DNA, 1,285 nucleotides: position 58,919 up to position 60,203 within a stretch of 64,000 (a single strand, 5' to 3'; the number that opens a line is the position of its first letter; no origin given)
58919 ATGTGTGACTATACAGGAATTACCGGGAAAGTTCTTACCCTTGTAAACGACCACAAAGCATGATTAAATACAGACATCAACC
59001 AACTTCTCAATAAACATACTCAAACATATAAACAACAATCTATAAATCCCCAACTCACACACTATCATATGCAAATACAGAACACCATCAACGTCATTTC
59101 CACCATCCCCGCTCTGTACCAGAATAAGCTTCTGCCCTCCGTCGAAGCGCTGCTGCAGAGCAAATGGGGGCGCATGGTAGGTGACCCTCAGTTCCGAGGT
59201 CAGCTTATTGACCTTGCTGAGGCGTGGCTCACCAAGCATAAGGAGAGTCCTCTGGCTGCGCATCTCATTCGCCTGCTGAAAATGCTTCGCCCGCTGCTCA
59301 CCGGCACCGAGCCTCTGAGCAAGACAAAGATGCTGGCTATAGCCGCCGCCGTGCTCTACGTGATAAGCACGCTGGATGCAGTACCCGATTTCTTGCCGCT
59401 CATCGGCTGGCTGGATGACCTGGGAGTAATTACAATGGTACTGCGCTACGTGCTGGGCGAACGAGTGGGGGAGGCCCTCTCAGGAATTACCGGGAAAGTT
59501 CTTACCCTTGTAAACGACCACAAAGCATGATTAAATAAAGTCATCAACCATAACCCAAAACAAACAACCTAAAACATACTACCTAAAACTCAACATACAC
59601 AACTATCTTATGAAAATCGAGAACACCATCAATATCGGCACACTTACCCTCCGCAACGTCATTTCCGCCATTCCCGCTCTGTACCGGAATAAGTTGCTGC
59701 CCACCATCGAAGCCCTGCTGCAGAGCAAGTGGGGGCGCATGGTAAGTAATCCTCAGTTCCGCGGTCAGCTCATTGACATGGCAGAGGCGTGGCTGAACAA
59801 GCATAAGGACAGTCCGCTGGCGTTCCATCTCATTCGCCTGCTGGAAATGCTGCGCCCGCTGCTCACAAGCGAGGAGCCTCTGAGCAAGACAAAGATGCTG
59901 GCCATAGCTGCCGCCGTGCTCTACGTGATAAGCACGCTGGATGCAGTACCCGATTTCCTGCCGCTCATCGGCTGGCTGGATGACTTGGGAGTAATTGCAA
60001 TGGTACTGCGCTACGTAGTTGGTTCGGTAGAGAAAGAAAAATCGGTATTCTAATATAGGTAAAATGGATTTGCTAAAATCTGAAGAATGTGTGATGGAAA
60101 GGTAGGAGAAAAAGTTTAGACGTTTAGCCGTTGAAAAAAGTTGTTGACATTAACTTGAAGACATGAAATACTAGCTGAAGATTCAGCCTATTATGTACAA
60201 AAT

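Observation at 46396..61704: Type III-B island bracketed by two direct copies of an array-leader-DUF1232-pair module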

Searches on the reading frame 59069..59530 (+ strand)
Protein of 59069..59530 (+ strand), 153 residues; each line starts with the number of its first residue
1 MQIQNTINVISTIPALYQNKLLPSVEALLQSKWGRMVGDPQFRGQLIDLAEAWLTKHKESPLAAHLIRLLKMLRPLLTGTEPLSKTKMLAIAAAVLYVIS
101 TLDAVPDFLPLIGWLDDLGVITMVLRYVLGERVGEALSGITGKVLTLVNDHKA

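Call 6: search_protein_families(library=pfam, proteins=[window:59069-59530:+], max_evalue=0.01)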
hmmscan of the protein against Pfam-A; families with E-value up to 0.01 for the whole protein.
window:59069-59530:+ (153 aa): 1 family
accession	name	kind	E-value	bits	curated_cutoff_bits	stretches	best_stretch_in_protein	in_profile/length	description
PF06803.17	DUF1232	-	2.9e-12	46.6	23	1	89-122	3-36/37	Protein of unknown function (DUF1232)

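Call 9: search_protein_families(library=padloc, proteins=[window:59069-59530:+], max_evalue=0.01)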
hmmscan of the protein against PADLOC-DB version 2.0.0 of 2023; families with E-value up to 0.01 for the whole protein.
window:59069-59530:+ (153 aa): 0 families

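Call 13: find_homologous_proteins(query=window:59069-59530:+, max_evalue=0.001)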
Query window:59069-59530:+ (153 aa): 36 proteins with E <= 0.001 among 142 candidates.
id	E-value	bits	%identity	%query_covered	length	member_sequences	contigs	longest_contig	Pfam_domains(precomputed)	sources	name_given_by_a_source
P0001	4.3e-92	324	100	100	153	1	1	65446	PF06803.18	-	-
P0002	5.2e-79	282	87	100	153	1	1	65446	PF06803.18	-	-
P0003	2.0e-66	241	84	88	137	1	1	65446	PF06803.18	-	-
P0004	9.4e-64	232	82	85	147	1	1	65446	PF06803.18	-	-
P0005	1.6e-62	228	70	100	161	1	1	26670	PF06803.18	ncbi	-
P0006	3.7e-61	224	76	88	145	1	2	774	PF06803.18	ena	-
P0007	1.0e-59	219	79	85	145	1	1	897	PF06803.18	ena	-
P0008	1.4e-5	43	49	42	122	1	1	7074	PF06803.18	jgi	jgi:uncharacterized membrane protein YkvA (DUF1232 family)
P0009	4.5e-5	42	64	29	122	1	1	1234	PF06803.18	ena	-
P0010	4.6e-5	42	40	41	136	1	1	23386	PF06803.18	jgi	jgi:uncharacterized membrane protein YkvA (DUF1232 family)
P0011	5.8e-5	41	68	26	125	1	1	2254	PF06803.18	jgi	jgi:uncharacterized membrane protein YkvA (DUF1232 family)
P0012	5.9e-5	41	43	50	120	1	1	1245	PF06803.18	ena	-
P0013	6.4e-5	41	42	54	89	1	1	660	PF06803.18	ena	-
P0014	7.7e-5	41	66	29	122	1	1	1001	PF06803.18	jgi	jgi:uncharacterized membrane protein YkvA (DUF1232 family)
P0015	7.9e-5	41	68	26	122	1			PF06803.18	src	-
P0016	1.2e-4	40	46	44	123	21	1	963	PF06803.18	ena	-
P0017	1.3e-4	40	61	29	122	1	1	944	PF06803.18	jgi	jgi:uncharacterized membrane protein YkvA (DUF1232 family)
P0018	1.4e-4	40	46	44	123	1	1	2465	PF06803.18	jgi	-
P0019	1.5e-4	40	65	26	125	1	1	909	PF06803.18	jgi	jgi:uncharacterized membrane protein YkvA (DUF1232 family)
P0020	2.0e-4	40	67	24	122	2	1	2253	PF06803.18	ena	-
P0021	2.0e-4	40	67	24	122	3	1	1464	PF06803.18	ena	-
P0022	2.1e-4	40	61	29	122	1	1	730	PF06803.18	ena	-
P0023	2.2e-4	40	75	21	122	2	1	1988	PF06803.18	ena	-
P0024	2.5e-4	39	47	42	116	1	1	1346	PF06803.18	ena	-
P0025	2.7e-4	39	69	21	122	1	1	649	PF06803.18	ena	-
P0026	3.1e-4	39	75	21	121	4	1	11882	PF06803.18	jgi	jgi:uncharacterized membrane protein YkvA (DUF1232 family)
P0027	3.4e-4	39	44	42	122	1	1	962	PF06803.18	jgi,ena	-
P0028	4.0e-4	39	43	42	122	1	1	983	PF06803.18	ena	-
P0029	4.3e-4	39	44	42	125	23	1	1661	PF06803.18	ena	-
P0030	4.7e-4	38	63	26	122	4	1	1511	PF06803.18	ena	-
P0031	4.9e-4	38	55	26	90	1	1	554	PF06803.18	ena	-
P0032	5.4e-4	38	63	26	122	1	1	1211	PF06803.18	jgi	jgi:uncharacterized membrane protein YkvA (DUF1232 family)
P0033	5.6e-4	38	60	26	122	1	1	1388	PF06803.18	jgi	-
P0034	6.1e-4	38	67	24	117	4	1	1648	PF06803.18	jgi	jgi:uncharacterized membrane protein YkvA (DUF1232 family)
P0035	6.6e-4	38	67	24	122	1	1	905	PF06803.18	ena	-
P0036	8.1e-4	38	70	20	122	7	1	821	PF06803.18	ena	-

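Call 14: find_encoding_contigs(protein=P0005, flank=10000, max_places=6)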
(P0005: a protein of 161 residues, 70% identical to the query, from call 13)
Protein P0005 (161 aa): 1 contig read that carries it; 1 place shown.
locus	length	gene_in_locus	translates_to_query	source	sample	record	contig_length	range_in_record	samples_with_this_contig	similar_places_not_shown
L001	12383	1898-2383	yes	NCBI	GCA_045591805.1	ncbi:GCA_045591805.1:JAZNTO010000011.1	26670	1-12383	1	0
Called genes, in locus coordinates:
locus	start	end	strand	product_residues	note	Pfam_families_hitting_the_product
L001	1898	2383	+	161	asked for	PF06803:DUF1232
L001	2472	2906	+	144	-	PF06803:DUF1232 (weak)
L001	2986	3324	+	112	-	-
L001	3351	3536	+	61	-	-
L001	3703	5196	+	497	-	PF23400:CARF_Card1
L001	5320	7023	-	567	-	PF00916:Sulfate_transp, PF01740:STAS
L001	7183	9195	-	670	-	PF01757:Acyl_transf_3, PF19040:SGNH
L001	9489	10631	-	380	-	PF07670:Gate (weak)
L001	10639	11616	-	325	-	PF04389:Peptidase_M28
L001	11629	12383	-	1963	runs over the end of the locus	PF01835:MG2, PF07703:A2M_BRD, PF00207:A2M, PF17973:bMG10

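Call 15: find_encoding_contigs(protein=P0006, flank=5000, max_places=6)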
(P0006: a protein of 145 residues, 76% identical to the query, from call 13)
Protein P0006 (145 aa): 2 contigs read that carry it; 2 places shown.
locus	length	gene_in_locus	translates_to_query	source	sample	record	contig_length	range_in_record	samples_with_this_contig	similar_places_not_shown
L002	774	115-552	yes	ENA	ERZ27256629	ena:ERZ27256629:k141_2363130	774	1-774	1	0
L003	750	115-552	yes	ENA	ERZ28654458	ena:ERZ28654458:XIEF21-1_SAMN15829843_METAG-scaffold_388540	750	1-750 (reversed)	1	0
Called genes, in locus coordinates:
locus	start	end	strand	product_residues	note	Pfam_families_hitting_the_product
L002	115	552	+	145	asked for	PF06803:DUF1232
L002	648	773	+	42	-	?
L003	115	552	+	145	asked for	PF06803:DUF1232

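Call 16: find_encoding_contigs(protein=P0007, flank=5000, max_places=6)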
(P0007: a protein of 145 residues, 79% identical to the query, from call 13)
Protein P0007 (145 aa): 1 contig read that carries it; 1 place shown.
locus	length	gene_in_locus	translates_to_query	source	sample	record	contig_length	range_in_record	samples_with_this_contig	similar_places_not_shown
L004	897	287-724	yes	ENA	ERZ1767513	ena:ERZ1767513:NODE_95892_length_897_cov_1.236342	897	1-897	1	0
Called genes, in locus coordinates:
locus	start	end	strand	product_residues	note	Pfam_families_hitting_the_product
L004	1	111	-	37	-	?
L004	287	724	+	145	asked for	PF06803:DUF1232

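Call 33: find_related_loci(query=A4, collection=metagenome_contigs, flank=10000)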
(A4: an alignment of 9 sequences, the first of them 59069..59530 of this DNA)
Query A4 (153 aa) in metagenome_contigs; peptide patterns used: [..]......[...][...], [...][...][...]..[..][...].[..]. (x = any residue, [..] = any of these).
281 stretches matched a pattern; 113 encode a relative of the query (tblastn E <= 1e-3); the best 80 are kept; 80 distinct loci.
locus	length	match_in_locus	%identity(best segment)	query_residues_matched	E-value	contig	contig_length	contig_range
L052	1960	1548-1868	37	18-129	2e-15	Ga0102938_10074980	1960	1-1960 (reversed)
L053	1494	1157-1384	45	69-139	6e-12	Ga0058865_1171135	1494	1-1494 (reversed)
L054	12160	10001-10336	33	7-129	1e-11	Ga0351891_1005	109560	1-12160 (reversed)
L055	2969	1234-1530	28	17-114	1e-11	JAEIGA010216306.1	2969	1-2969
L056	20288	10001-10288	31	28-128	2e-11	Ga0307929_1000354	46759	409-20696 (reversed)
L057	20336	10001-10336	33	7-129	1e-11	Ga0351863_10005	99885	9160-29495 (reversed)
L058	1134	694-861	55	81-132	9e-12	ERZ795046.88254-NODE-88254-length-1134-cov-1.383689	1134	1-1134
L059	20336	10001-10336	33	7-129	1e-11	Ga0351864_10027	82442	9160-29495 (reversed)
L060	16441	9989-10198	44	60-132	5e-11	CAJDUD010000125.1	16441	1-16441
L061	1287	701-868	55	81-132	6e-11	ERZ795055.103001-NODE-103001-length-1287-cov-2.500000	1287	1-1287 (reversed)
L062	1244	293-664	32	2-131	6e-11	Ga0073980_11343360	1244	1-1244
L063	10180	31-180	50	87-136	1e-10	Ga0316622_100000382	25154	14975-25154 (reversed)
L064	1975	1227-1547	29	26-135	9e-11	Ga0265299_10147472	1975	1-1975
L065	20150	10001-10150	54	84-132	2e-10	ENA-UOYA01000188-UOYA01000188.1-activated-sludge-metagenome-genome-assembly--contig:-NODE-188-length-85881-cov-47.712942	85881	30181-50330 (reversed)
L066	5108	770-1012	37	54-132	2e-10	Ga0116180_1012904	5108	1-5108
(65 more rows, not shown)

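Call 40: find_homologous_proteins(query=A4, max_evalue=1e-8)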
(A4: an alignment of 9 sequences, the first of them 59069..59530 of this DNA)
Query A4 (9 sequences) (153 aa, profile of the alignment): 25 proteins with E <= 1e-8 among 8000 candidates.
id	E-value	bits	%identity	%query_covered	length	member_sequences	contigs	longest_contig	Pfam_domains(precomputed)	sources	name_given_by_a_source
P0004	7.3e-70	251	82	85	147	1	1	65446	PF06803.18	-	-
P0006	5.9e-69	248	76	88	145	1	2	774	PF06803.18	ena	-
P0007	4.7e-68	246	79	85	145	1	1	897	PF06803.18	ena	-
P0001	2.6e-67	243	100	100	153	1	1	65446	PF06803.18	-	-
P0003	2.7e-66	240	84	88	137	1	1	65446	PF06803.18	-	-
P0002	4.6e-66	239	87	100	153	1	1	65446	PF06803.18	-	-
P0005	9.5e-66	238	70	100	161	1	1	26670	PF06803.18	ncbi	-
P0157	7.6e-59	216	38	86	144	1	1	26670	PF06803.18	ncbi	-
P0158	3.2e-53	197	47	81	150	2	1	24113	PF06803.18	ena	-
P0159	1.1e-43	166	44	88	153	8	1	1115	PF06803.18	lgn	-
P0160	6.7e-42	161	46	82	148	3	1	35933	PF06803.18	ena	-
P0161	6.4e-14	70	36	69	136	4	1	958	PF06803.18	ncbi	-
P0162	1.3e-13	69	33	71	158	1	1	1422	PF06803.18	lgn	-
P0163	1.8e-12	65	49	52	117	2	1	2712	PF06803.18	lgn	-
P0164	4.0e-12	64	50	42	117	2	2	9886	PF06803.18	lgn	-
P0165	7.6e-12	63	35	72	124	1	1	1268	PF06803.18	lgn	-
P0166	2.1e-10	59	40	37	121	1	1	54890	PF06803.18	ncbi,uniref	ncbi:YkvA family protein [Algivirga pacifica]|uniref:YkvA family protein n=1 Tax=Algivirga pacifica 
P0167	3.9e-9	55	69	24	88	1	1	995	PF06803.18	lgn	-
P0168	4.3e-9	54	35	52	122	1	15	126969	PF06803.18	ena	-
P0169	4.4e-9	54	35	52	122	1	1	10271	PF06803.18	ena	-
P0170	4.6e-9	54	56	32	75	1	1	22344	PF06803.18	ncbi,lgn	-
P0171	7.4e-9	54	33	52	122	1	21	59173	PF06803.18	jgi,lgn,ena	-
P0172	7.7e-9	54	33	52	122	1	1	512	PF06803.18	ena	-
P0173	9.0e-9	53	52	32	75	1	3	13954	PF06803.18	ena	-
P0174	9.2e-9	53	54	32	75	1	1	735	PF06803.18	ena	-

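Call 41: find_encoding_contigs(protein=P0160, flank=10000, max_places=3)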
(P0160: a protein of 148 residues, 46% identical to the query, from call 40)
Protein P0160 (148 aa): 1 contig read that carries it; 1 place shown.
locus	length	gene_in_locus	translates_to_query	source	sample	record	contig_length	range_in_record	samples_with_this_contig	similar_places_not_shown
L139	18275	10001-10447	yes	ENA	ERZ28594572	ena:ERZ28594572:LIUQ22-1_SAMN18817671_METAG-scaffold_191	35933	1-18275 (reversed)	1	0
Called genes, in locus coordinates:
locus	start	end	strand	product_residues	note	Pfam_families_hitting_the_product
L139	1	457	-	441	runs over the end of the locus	PF09700:Cas_Cmr3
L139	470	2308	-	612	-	PF12469:Cmr2_N, PF18182:mCpol (weak), PF22335:Cas10-Cmr2_palm2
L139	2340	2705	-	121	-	PF27247:MJ1673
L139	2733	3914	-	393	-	PF09623:Cas_NE0113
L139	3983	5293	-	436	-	PF23400:CARF_Card1, PF09002:Card1_endonuc (weak)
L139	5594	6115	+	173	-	-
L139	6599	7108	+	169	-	-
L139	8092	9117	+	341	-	PF01867:Cas_Cas1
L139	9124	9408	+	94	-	PF09827:CRISPR_Cas2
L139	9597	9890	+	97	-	-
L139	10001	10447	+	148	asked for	PF06803:DUF1232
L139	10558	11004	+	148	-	PF06803:DUF1232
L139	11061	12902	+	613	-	PF00069:Pkinase, PF07714:PK_Tyr_Ser-Thr (weak)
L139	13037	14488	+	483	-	PF23400:CARF_Card1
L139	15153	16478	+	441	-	-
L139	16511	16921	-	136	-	-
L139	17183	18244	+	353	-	-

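Call 67: predict_structure(alignment_id=A5)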
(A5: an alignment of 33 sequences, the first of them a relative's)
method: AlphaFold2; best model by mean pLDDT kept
length: 153 residues; sequences in the alignment: 33
mean_pLDDT: 55.1   pTM: 0.39
mean pLDDT of the five models: 55.1, 53.1, 52.8, 51.2, 46.2
residues with pLDDT >= 90: 0; 70-90: 14; 50-70: 86; < 50: 53
segments of 3 or more residues with pLDDT < 50: 1-10, 100-113, 129-137, 144-153
pLDDT, mean of each block of 10 residues (from residue 1): 41 51 56 63 69 71 66 65 57 57 39 48 51 49 48 41
secondary structure, 60 per line:
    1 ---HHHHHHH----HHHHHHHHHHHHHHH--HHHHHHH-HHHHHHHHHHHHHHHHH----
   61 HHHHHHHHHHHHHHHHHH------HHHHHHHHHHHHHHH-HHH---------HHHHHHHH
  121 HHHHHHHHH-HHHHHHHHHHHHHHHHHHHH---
elements in order: H4-10 H15-29 H32-38 H40-56 H61-78 H85-99 H113-129 H131-150

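Call 72: find_encoding_contigs(protein=P0159, flank=5000, max_places=10)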
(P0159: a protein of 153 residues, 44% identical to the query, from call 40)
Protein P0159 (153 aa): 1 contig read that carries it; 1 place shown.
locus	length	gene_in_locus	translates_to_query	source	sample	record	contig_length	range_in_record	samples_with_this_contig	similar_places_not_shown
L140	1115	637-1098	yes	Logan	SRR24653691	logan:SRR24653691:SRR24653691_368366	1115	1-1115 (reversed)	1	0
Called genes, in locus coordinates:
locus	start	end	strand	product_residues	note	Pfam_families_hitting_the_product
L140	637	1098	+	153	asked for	PF06803:DUF1232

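Call 79: search_protein_families(library=pfam, proteins=[L139:9597-9890:+, L139:11061-12902:+, L001:2986-3324:+, L001:3351-3536:+], max_evalue=1)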
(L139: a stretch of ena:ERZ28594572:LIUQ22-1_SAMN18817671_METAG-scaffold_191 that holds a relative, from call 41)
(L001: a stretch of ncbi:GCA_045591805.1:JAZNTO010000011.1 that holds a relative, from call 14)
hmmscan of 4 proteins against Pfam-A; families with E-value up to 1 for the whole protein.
L139:9597-9890:+ (97 aa): 0 families

L139:11061-12902:+ (613 aa): 6 families
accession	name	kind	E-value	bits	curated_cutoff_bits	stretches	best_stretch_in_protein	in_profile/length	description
PF00069.31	Pkinase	-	4.3e-08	33.3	31.7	1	308-447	77-208/263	Protein kinase domain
PF07714.23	PK_Tyr_Ser-Thr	-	2.7e-06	27.4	23.1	1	323-451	89-220/258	Protein tyrosine and serine/threonine kinase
PF13638.12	PIN_4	-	5.6e-05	23.9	21.9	1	34-111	3-80/132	PIN domain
PF16289.11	PIN_12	-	0.011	16.6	32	1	32-92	1-65/172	PIN domain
PF18762.7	Kinase-PolyVal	-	0.07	13.6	27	0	348-383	122-157/160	Serine/Threonine/Tyrosine Kinase found in polyvalent proteins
PF06293.20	Kdo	-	0.11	12.4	21.3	1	348-381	130-167/207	Lipopolysaccharide kinase (Kdo/WaaP) family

L001:2986-3324:+ (112 aa): 4 families
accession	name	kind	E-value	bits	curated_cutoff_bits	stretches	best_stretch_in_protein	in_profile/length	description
PF00684.25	DnaJ_CXXCXGXG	-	0.0021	18.7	32.7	1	77-104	39-65/65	DnaJ central domain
PF15777.11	Anti-TRAP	-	0.019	15.4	32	1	76-105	7-41/59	Tryptophan RNA-binding attenuator protein inhibitory protein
PF10763.15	DUF2584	-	0.072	13.5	25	1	48-78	41-71/80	Protein of unknown function (DUF2584)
PF20833.2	RNase_E_G_Thio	-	0.78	10.4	26.8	0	96-108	1-13/86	RNase E/G, Thioredoxin-like domain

L001:3351-3536:+ (61 aa): 0 families

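Call 101: search_solved_structures(query=A4, max_evalue=10)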
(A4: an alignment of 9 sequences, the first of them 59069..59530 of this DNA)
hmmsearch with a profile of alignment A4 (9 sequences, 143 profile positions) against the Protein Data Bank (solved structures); distinct sequences matched with E-value up to 10: 11.
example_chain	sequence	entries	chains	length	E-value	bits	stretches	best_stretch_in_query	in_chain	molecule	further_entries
2rtx_A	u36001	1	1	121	0.58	13.3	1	13-53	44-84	Peptidyl-tRNA hydrolase YaeJ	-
7jt1_8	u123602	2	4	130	0.73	13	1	13-53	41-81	Peptidyl-tRNA hydrolase ArfB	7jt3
7jss_8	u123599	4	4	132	0.75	13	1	13-53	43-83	Peptidyl-tRNA hydrolase ArfB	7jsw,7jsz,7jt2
4v95_AY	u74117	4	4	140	0.86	12.8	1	13-53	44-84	YAEJ | Alternative stalled-ribosome rescue factor B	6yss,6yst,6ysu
7suk_SU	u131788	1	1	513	0.98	12.6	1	27-59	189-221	Nucleolar complex protein 4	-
6ke6_RO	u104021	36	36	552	1.2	12.3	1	27-59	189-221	Nucleolar complex protein 4 | Noc4,Nucleolar complex protein 4,Noc4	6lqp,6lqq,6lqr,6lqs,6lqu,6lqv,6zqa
6eri_BG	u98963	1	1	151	1.3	12.2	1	42-89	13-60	30S ribosomal protein S7, chloroplastic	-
4v61_AG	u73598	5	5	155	1.4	12.1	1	42-89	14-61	Ribosomal Protein S7 | 30S ribosomal protein S7, chloroplastic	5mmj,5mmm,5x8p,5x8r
3ss6_A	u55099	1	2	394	1.4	12.1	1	28-93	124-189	Acetyl-CoA acetyltransferase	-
3n3u_A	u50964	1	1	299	1.8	11.8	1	42-95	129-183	Adenosine monophosphate-protein transferase ibpA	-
8gac_A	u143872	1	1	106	2.2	11.4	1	47-100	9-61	CTLA-4 binder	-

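Call 102: search_protein_families(library=phrogs, proteins=[window:59069-59530:+, L139:9597-9890:+], max_evalue=0.1)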
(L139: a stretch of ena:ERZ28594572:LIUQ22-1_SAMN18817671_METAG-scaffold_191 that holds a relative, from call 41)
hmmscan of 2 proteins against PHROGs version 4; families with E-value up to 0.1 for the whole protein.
window:59069-59530:+ (153 aa): 1 family
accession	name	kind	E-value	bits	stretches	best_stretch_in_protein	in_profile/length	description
phrog_14750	-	unknown function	1e-11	46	1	89-128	61-100/134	-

L139:9597-9890:+ (97 aa): 0 families

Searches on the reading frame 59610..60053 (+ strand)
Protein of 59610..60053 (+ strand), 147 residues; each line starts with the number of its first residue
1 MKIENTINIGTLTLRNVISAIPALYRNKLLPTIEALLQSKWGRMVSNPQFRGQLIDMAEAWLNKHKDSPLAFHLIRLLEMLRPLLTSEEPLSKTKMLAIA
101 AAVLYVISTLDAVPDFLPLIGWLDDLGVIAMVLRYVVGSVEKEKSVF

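Call 6: search_protein_families(library=pfam, proteins=[window:59610-60053:+], max_evalue=0.01)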
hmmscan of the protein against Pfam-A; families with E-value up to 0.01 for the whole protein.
window:59610-60053:+ (147 aa): 1 family
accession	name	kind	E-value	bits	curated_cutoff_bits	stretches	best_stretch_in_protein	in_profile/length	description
PF06803.17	DUF1232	-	6.5e-12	45.4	23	1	97-130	3-36/37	Protein of unknown function (DUF1232)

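Call 9: search_protein_families(library=padloc, proteins=[window:59610-60053:+], max_evalue=0.01)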
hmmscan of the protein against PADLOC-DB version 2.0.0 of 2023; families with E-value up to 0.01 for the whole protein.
window:59610-60053:+ (147 aa): 0 families
